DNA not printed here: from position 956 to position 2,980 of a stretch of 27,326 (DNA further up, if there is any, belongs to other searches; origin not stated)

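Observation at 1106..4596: Translationally coupled pair of paralogous dynamin-like GTPases: candidate membrane-remodelling or anti-phage system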

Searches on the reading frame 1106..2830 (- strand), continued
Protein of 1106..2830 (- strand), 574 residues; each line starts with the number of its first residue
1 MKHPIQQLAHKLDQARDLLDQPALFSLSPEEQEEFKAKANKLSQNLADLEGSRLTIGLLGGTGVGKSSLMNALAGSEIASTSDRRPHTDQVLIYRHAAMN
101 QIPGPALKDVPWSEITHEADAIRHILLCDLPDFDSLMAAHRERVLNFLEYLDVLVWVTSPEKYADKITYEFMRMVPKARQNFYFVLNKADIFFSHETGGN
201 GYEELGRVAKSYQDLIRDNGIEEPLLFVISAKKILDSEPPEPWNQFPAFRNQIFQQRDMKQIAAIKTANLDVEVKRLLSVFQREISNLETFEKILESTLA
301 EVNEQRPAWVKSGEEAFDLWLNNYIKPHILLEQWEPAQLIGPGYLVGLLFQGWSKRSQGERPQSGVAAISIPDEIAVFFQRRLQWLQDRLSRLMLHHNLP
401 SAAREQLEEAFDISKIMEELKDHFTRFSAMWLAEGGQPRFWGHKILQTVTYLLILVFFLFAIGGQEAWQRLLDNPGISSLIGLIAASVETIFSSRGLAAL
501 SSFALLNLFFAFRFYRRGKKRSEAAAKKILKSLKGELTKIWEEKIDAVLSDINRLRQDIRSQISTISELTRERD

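Call 77: list_cluster_members(proteins=[P0390, P0394, P0391, P0397, P0398, P0402, P0403, P0406, P0408, P0453])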
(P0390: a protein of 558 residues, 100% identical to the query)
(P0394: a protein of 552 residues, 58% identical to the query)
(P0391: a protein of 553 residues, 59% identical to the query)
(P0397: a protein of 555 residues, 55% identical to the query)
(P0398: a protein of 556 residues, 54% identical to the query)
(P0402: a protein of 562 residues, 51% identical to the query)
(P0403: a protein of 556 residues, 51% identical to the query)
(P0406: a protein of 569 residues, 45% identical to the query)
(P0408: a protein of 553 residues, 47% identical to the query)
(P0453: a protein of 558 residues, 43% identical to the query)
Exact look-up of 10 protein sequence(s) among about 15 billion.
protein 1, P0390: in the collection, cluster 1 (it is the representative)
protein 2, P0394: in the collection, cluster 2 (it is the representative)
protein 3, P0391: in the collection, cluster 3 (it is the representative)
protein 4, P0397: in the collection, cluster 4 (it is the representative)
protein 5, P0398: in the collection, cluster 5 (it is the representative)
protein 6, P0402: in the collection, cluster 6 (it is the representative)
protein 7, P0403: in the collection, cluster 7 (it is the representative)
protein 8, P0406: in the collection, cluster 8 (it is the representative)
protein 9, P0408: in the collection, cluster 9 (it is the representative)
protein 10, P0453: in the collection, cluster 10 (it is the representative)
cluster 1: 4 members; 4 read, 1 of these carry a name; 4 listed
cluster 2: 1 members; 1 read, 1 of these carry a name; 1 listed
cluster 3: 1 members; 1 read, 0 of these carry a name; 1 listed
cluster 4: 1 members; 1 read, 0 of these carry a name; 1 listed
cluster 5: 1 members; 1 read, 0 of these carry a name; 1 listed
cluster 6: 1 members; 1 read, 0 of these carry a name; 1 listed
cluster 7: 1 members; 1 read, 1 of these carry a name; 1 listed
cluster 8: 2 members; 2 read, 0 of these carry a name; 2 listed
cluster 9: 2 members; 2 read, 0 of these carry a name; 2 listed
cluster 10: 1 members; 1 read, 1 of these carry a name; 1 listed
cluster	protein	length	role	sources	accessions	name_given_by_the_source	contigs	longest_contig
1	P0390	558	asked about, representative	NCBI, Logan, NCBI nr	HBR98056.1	MAG TPA: GTP-binding protein [Gammaproteobacteria bacterium] | GTP-binding protein [Gammaproteobacteria bacterium]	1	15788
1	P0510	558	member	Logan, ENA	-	-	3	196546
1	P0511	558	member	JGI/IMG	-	-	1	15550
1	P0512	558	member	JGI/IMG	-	-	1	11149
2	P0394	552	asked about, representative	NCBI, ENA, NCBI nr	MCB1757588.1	MAG: GTPase domain-containing protein [Gammaproteobacteria bacterium] | GTPase domain-containing protein [Gammaproteobacteria bacterium]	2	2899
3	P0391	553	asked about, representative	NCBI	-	-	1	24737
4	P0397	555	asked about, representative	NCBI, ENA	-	-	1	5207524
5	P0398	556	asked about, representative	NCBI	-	-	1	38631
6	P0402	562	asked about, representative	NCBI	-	-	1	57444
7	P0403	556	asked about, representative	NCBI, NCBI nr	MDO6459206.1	GTPase domain-containing protein [Granulosicoccaceae sp. 1_MG-2023]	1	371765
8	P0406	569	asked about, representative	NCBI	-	-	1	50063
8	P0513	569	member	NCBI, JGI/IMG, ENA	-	-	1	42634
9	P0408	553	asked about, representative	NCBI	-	-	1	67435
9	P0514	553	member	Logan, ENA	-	-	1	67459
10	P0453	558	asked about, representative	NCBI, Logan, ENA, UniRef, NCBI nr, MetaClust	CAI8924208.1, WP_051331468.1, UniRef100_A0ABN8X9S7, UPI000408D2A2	GTPase [Methylocaldum szegediense] | 50S ribosome-binding GTPase n=1 Tax=Methylocaldum szegediense TaxID=73780 ... | status=active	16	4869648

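Call 79: fold_search(model_id=the predicted structure, library=viral)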
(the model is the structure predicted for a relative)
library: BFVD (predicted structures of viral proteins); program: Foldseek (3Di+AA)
matches with E <= 10: 247; with E <= 0.001: 3
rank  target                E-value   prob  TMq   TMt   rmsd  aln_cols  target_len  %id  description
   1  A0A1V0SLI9            7.5e-06  1.00  0.21  0.20  18.5       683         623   12  Dynamin family GTPase [Klosneuvirus KNV1]
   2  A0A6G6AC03            1.3e-04  1.00  0.22  0.21  29.8       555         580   14  Putative GTPase [Borely moumouvirus]
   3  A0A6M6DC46            1.7e-04  0.96  0.17  0.17  26.7       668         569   12  (no name in the UniProt tables at hand)
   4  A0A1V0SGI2            1.2e-03  0.96  0.21  0.21  27.6       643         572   12  Dynamin-like protein [Hokovirus HKV1]
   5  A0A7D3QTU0            1.9e-03  0.85  0.19  0.16  35.7       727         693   10  Dynamin superfamily protein [Fadolivirus FV1/VV64]
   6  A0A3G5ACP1            2.0e-03  0.96  0.22  0.20  32.9       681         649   13  Dynamin N-terminal domain-containing protein [Satyrvirus sp.]
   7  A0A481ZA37            2.2e-03  1.00  0.23  0.30  19.6       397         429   12  AIG1 family protein [Pithovirus LCPAC304]
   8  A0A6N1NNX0            3.2e-03  0.99  0.21  0.22  44.4       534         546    9  RING-type domain-containing protein [Tupanvirus soda lake]
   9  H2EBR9                3.5e-03  0.69  0.10  0.15  31.3       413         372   13  Uncharacterized protein [Megavirus courdo7]
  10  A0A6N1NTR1            1.3e-02  0.66  0.15  0.13  32.5       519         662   11  Uncharacterized protein [Tupanvirus soda lake]
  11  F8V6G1                2.4e-02  0.99  0.22  0.33   9.3       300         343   17  Uncharacterized protein R618a [Acanthamoeba polyphaga mimivirus]
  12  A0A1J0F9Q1            9.9e-02  0.10  0.09  0.11  42.3       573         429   12  (no name in the UniProt tables at hand)
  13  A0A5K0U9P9            1.4e-01  0.96  0.20  0.19  10.2       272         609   16  PHD finger-like domain-containing protein 5A [Yasminevirus sp. GU-2018]
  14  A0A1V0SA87            1.6e-01  0.85  0.13  0.20   7.9       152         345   14  GTP binding translation elongation factor [Catovirus CTV1]
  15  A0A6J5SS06            2.9e-01  0.14  0.10  0.06  44.1       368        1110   11  Uncharacterized protein [uncultured Caudovirales phage]
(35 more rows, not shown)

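Call 85: find_encoding_contigs(protein=P0453, flank=7000, max_places=2)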
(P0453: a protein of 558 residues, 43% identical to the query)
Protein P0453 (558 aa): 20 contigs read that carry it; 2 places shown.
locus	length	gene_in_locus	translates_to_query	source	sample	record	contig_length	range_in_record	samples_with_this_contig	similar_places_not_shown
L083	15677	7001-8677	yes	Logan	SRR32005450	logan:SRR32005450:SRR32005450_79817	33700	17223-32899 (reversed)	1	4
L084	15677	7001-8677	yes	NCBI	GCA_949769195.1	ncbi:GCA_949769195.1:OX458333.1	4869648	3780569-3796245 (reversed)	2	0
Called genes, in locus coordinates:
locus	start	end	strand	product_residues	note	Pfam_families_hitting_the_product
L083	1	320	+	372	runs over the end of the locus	?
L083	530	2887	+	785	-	-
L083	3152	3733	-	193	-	-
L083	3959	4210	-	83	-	PF04226:Transgly_assoc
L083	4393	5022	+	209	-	-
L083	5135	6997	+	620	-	PF01926:MMR_HSR1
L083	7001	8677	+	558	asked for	PF00350:Dynamin_N (faint), PF01926:MMR_HSR1 (faint)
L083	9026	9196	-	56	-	PF08271:Zn_Ribbon_TF (faint), PF00301:Rubredoxin, PF21349:RUBY_RBDX (faint)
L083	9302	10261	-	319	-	PF00890:FAD_binding_2 (faint), PF03486:HI0933_like (faint), PF07992:Pyr_redox_2, PF13738:Pyr_redox_3, PF00070:Pyr_redox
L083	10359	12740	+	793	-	PF13491:FtsK_4TM, PF17854:FtsK_alpha, PF01580:FtsK_SpoIIIE, PF09397:FtsK_gamma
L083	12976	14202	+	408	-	PF07670:Gate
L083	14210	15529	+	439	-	PF00919:UPF0004, PF04055:Radical_SAM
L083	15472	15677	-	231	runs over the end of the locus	PF07264:EI24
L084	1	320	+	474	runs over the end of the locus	PF00324:AA_permease, PF13520:AA_permease_2, PF13906:AA_permease_C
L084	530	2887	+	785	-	-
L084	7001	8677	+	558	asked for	PF00350:Dynamin_N (faint), PF01926:MMR_HSR1 (faint)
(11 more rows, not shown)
